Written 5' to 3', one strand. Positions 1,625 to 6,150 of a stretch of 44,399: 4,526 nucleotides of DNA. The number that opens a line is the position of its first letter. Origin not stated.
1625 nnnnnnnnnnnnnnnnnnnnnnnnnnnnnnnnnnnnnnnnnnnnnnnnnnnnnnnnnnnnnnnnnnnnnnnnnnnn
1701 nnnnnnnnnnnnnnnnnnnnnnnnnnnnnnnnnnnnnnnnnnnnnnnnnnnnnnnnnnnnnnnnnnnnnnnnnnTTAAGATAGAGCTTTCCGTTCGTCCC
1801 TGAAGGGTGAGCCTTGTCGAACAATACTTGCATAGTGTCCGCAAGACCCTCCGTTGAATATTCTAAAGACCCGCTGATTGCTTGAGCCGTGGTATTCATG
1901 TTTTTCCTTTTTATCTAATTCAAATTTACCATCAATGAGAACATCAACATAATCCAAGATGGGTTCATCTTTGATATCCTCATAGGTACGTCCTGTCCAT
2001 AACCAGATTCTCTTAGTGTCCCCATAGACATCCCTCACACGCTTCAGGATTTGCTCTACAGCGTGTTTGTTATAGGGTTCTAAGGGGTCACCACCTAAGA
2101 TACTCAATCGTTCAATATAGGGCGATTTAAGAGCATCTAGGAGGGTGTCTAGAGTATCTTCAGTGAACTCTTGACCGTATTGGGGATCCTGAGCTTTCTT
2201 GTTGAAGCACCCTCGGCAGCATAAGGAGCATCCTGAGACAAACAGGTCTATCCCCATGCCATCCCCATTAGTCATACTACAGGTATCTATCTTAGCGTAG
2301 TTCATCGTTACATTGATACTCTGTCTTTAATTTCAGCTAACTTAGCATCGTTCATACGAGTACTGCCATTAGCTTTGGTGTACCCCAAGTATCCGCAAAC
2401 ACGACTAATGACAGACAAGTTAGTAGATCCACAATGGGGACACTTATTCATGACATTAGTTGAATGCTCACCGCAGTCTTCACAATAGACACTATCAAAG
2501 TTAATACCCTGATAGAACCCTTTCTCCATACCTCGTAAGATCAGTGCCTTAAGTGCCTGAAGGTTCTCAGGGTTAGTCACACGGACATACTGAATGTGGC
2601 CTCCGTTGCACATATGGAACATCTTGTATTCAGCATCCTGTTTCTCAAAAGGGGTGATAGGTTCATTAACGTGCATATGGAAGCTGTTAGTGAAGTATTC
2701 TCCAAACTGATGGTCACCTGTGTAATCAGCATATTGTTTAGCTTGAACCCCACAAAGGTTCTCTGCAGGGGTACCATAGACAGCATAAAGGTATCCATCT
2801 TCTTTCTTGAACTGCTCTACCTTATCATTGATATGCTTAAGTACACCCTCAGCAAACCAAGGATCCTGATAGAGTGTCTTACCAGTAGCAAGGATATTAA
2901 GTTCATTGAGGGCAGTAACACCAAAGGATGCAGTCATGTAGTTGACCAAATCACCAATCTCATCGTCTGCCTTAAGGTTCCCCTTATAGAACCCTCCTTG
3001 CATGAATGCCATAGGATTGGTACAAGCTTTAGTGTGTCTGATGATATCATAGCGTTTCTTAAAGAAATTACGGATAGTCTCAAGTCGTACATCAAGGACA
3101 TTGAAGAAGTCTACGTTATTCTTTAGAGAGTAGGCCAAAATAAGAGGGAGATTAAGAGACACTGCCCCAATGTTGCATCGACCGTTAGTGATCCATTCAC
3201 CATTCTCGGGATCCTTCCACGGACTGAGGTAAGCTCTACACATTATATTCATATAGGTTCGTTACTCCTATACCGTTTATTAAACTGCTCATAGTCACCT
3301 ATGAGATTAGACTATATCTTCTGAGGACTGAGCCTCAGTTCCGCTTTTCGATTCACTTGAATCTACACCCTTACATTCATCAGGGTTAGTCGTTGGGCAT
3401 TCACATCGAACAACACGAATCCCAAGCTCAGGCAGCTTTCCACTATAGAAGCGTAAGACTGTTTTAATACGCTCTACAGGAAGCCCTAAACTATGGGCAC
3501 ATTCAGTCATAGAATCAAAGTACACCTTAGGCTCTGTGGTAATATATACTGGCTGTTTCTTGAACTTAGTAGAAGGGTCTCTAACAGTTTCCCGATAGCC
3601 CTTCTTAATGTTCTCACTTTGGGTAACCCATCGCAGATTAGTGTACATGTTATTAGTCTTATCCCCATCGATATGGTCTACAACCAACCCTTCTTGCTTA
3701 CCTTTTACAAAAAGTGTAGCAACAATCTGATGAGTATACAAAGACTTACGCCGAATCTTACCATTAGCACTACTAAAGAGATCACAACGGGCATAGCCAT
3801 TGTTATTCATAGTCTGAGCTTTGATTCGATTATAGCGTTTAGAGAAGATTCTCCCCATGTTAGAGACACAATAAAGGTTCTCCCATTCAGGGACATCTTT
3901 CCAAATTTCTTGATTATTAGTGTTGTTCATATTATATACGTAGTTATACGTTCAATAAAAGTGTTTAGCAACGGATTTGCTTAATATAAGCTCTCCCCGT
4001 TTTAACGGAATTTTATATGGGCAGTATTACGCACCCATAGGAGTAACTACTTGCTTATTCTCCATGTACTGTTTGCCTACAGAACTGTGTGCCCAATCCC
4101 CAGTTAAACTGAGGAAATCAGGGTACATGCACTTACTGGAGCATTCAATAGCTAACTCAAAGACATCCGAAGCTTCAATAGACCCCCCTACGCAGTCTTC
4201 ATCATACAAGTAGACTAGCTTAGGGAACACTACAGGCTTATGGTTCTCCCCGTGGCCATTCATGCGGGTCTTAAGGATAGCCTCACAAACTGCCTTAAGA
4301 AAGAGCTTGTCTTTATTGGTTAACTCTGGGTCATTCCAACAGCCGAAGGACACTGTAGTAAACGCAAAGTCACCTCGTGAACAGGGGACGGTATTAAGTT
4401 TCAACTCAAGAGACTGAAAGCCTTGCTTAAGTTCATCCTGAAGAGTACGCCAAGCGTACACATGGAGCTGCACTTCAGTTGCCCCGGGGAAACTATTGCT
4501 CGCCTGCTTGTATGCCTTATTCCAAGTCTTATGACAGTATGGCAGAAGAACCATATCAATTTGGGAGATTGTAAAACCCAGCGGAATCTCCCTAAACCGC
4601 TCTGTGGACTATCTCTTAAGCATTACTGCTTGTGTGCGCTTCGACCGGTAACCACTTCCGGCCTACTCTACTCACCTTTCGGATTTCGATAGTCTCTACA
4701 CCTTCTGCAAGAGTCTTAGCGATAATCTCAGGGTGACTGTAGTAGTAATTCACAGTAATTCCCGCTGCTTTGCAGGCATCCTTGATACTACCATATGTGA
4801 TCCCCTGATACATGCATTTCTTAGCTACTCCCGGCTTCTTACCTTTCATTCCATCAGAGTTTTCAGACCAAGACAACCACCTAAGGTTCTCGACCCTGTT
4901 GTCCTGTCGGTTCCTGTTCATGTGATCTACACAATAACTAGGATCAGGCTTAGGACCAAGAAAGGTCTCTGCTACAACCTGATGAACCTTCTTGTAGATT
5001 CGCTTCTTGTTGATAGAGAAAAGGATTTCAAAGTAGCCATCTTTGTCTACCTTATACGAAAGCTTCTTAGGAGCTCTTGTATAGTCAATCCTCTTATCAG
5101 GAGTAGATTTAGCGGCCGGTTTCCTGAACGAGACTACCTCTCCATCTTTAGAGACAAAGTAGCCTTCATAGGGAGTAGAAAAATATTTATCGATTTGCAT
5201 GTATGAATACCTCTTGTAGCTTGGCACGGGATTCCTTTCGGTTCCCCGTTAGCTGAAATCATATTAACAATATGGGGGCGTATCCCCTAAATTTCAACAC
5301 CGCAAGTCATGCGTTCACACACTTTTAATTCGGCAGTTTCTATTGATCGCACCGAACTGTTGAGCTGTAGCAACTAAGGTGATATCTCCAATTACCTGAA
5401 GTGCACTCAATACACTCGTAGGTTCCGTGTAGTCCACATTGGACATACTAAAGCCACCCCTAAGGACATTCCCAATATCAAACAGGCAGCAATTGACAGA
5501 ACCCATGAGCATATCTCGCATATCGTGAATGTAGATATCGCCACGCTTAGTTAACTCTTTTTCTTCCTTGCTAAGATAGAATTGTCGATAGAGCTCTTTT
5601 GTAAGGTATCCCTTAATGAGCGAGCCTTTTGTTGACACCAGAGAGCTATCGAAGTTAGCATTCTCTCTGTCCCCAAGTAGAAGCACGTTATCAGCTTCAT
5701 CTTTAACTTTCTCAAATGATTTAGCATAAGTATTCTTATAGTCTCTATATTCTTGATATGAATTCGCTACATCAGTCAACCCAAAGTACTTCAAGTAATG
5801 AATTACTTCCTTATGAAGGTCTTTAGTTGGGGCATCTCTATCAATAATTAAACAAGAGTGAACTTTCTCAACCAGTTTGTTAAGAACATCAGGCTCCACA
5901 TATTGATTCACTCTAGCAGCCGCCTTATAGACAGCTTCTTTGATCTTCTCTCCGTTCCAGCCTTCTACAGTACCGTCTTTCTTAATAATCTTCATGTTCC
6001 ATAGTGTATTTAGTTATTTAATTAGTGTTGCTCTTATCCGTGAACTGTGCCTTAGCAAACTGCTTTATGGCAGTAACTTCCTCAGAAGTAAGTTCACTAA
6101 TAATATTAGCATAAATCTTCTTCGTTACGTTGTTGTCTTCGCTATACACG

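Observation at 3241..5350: All five introns belong to one sequence family, but the endonuclease ORF occupies different positions and overlaps the ribozyme core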

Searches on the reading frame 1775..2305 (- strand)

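Call 11: search_protein_families(library=pfam, proteins=[window:1775-2305:-], max_evalue=0.01)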
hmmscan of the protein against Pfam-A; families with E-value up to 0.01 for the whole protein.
window:1775-2305:- (176 aa): 2 families
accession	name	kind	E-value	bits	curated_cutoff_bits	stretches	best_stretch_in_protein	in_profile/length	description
PF13353.11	Fer4_12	-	6.6e-42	143.5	22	1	13-146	2-136/137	4Fe-4S single cluster domain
PF04055.27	Radical_SAM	-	2.8e-07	31.3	29.5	1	23-126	4-111/166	Radical SAM superfamily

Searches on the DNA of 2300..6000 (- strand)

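Call 5: search_dna_similar(query=window:2300-6000:-, collection=phages, mode=near, max_rows=30)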
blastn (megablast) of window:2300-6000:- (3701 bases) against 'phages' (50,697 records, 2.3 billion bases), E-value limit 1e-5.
Records with a match: 1; places in all: 1; records where one place covers at least 80% of the query: 0.
Best place of each record, by identity: 90-95% 1.
By first word of the organism name: Bacteriophage 1.
By host as written in the record: - 1.
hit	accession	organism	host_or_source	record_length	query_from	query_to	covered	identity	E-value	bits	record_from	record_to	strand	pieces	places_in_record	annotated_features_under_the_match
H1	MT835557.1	Bacteriophage sp.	human fecal samples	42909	1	3673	35%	90.0%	0e+0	1656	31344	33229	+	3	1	record has no annotation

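Call 7: get_annotated_region(hit=H1, flank=3000)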
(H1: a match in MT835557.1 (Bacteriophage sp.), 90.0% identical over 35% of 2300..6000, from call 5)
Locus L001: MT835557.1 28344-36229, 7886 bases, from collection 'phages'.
description: UNVERIFIED: Bacteriophage sp. clone scaffold_170 genomic sequence.
organism: Bacteriophage sp. (NCBI taxid 38018)
taxonomy: Viruses
host: -; source: human fecal samples; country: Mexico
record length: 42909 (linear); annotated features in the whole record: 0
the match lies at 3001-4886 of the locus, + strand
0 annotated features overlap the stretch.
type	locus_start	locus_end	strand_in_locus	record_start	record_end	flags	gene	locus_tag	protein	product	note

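Call 40: search_rna_families(source=window, start=3200, end=5400, threshold=evalue, max_evalue=10, show_alignments=4)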
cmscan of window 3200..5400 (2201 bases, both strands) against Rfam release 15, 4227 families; matches with E-value up to 10: 5.
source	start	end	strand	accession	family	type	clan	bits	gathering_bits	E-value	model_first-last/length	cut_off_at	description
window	3288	3480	-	RF00028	Intron_gpI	Intron;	-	25.8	50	0.00063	1-253/253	no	Group I catalytic intron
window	4970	5072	-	RF01212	sn2524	Gene; snRNA; snoRNA; CD-box;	-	22.9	44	1.4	1-109/109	no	Small nucleolar RNA sn2524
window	3327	3390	-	RF01156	SNORD123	Gene; snRNA; snoRNA; CD-box;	-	19.6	45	1.6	1-70/70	no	Small nucleolar RNA SNORD123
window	3922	4001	-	RF00028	Intron_gpI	Intron;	-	12.1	50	8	60-143/253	no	Group I catalytic intron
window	3567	3710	-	RF02687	RAGATH-8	Gene; sRNA;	-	12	86.7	3.2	1-276/276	no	RAGATH-8 RNA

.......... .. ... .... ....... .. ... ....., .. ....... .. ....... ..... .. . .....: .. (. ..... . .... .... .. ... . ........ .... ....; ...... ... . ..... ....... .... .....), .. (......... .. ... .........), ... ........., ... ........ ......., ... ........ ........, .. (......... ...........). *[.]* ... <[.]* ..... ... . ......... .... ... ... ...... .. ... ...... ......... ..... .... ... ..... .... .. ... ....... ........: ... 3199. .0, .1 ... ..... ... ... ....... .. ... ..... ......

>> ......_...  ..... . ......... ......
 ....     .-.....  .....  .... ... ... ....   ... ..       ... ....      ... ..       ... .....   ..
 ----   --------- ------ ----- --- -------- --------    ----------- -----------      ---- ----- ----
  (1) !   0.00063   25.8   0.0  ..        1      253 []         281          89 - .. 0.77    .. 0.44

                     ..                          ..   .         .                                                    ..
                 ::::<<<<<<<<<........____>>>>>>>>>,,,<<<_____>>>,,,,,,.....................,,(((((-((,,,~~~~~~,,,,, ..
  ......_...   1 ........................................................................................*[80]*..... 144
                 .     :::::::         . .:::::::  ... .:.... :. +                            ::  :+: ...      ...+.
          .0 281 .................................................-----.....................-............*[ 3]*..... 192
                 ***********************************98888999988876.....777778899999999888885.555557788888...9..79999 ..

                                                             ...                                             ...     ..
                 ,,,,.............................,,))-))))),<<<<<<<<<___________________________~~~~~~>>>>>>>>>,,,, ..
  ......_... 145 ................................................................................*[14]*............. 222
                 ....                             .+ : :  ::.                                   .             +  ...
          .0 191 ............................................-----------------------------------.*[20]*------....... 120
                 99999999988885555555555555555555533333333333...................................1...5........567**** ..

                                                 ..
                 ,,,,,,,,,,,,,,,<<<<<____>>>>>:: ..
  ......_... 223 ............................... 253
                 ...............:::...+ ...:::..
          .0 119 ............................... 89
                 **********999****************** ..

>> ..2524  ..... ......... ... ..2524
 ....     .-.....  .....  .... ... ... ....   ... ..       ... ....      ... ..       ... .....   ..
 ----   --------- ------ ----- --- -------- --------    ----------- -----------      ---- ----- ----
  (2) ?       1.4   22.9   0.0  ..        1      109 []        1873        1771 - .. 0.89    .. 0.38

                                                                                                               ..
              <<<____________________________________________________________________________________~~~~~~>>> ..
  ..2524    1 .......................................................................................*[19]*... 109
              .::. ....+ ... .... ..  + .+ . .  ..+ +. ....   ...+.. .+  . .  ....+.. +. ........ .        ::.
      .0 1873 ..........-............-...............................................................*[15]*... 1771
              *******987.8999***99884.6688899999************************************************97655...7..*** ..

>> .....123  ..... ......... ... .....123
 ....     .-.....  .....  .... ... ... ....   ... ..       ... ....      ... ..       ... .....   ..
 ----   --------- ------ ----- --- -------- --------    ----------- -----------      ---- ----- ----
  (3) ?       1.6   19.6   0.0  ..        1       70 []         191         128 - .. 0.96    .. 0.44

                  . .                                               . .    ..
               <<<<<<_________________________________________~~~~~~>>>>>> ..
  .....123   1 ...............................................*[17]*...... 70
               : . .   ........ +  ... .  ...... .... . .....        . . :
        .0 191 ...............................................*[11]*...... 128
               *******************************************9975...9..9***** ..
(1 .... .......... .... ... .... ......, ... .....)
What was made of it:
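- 4579..5350 (-): nrdD intron 1 (772 nt), a group I intron inserted after ...QQFG (5' exon TTCGGT; IGS GCCGAA at 5329-5334). There is no Rfam hit (call 40).
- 3241..4032 (-): nrdD intron 2 (792 nt), a group I intron inserted after ...TPMG (5' exon ATGGGT; IGS GCCCATA at 4016-4022). Rfam gives partial hits of 25.8 and 12.1 bits (call 40).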

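Call 86: search_rna_families(sources=[L037, L044, L045, L047, L024], threshold=evalue, max_evalue=0.001)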
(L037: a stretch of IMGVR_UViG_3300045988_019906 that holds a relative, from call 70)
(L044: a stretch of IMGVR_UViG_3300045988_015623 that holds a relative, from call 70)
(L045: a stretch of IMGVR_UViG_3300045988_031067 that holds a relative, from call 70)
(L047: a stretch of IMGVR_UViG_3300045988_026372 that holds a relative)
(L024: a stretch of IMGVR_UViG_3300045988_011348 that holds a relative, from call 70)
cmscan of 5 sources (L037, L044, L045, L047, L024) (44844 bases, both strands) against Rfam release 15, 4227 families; matches with E-value up to 0.001: 10.
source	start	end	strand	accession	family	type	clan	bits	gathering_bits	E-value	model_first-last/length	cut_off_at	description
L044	9897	10165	+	RF00028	Intron_gpI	Intron;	-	79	50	1.5e-18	1-253/253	no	Group I catalytic intron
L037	4177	4465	+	RF00028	Intron_gpI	Intron;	-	63.8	50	5.2e-14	1-253/253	no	Group I catalytic intron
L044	4177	4465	+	RF00028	Intron_gpI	Intron;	-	61.7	50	2.2e-13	1-253/253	no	Group I catalytic intron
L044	8944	9125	+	RF00028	Intron_gpI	Intron;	-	52.2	50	1.5e-10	1-253/253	no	Group I catalytic intron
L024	8563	8744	+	RF00028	Intron_gpI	Intron;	-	52.2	50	1.5e-10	1-253/253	no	Group I catalytic intron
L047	3232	3444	+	RF00028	Intron_gpI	Intron;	-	48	50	2.8e-09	1-253/253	no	Group I catalytic intron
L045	8912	9155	+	RF00028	Intron_gpI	Intron;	-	47.8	50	3.2e-09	1-253/253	no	Group I catalytic intron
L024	4207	4467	+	RF00028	Intron_gpI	Intron;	-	46.2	50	9.8e-09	1-253/253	no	Group I catalytic intron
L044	7521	7731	+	RF00028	Intron_gpI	Intron;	-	42.8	50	1e-07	1-253/253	no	Group I catalytic intron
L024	9516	9659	+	RF00028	Intron_gpI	Intron;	-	30.4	50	0.00054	1-253/253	no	Group I catalytic intron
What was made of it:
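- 3241..4032 (-): The ORF-less 251-nt same-lineage variant L037 scores 63.8 bits against RF00028 (call 86).
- On Group I intron (Rfam RF00028): The ORF-less nrdD2-lineage variant L037 scores 63.8 and the ORF-less term1-lineage variant L047 scores 48.0 (call 86).
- nrdD1 gives no Rfam hit even in shortened natural variants (calls 40, 86).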

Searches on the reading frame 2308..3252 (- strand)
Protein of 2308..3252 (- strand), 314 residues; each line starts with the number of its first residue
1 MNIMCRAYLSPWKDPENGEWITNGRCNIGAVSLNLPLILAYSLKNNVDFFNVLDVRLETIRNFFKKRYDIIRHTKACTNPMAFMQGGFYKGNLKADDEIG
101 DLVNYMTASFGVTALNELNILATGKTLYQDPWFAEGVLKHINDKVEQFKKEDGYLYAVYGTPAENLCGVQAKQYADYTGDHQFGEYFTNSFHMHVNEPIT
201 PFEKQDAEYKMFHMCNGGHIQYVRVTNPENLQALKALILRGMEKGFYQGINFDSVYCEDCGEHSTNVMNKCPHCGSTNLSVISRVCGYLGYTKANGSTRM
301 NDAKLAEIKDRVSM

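Call 10: search_protein_families(library=pfam, proteins=[window:2308-3252:-], max_evalue=0.01)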
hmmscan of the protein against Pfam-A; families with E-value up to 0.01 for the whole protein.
window:2308-3252:- (314 aa): 8 families
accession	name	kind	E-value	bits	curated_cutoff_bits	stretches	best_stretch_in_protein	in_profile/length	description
PF13597.11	NRDD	-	5.1e-65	220.6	26.2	1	5-312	264-560/562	Anaerobic ribonucleoside-triphosphate reductase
PF01228.26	Gly_radical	-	1.1e-05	26.3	22.2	1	196-291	2-104/106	Glycine radical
PF12773.13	DZR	-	0.00042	20.9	27.3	1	253-288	11-43/45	Double zinc ribbon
PF24463.1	DUF7577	-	0.0026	17.7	28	0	271-278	5-12/27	Domain of unknown function (DUF7577)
PF09334.17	tRNA-synt_1g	-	0.003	16.8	20.1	1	206-277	72-145/391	tRNA synthetases class I (M)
PF01155.25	HypA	-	0.0038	17.7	28.9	1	255-282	71-100/112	Hydrogenase/urease nickel incorporation, metallochaperone, hypA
PF18467.7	DUF5613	-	0.007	17.1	33.3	0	170-248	15-91/97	Domain of unknown function (DUF5613)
PF18551.6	TackOD1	-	0.0076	16.3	32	0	252-284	71-104/188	Thaumarchaeal output domain 1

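Call 70: find_related_loci(query=window:2308-3252:-, collection=viral_contigs, flank=4500)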
Query window:2308-3252:- (314 aa) in viral_contigs; peptide patterns used: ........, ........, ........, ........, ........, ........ (x = any residue, [..] = any of these).
29 stretches matched a pattern; 29 encode a relative of the query (tblastn E <= 1e-3); 28 distinct loci.
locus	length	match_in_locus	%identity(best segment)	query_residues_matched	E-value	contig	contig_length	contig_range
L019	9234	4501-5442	96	1-314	0e+0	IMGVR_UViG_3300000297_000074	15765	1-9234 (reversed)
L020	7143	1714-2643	97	5-314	0e+0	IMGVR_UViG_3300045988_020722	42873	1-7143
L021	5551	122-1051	96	5-314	0e+0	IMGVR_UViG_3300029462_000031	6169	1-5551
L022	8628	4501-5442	95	1-314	0e+0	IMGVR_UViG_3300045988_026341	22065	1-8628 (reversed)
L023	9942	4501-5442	93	1-314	0e+0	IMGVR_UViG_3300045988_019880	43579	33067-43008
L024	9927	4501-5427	95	5-314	0e+0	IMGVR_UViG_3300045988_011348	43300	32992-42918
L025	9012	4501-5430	93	5-314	0e+0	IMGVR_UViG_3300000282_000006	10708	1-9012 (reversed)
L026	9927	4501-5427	92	5-314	0e+0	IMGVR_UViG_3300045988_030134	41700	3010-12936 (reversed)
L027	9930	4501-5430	89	5-314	0e+0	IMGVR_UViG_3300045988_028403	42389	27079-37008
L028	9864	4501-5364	87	1-289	8e-174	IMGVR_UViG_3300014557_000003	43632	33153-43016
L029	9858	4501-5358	86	1-287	2e-170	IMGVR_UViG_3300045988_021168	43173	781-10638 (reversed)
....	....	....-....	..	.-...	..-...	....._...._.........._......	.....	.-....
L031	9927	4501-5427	95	5-314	0e+0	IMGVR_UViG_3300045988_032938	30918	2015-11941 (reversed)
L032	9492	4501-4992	96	1-164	3e-106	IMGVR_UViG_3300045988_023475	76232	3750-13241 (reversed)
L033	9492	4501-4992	95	1-164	1e-105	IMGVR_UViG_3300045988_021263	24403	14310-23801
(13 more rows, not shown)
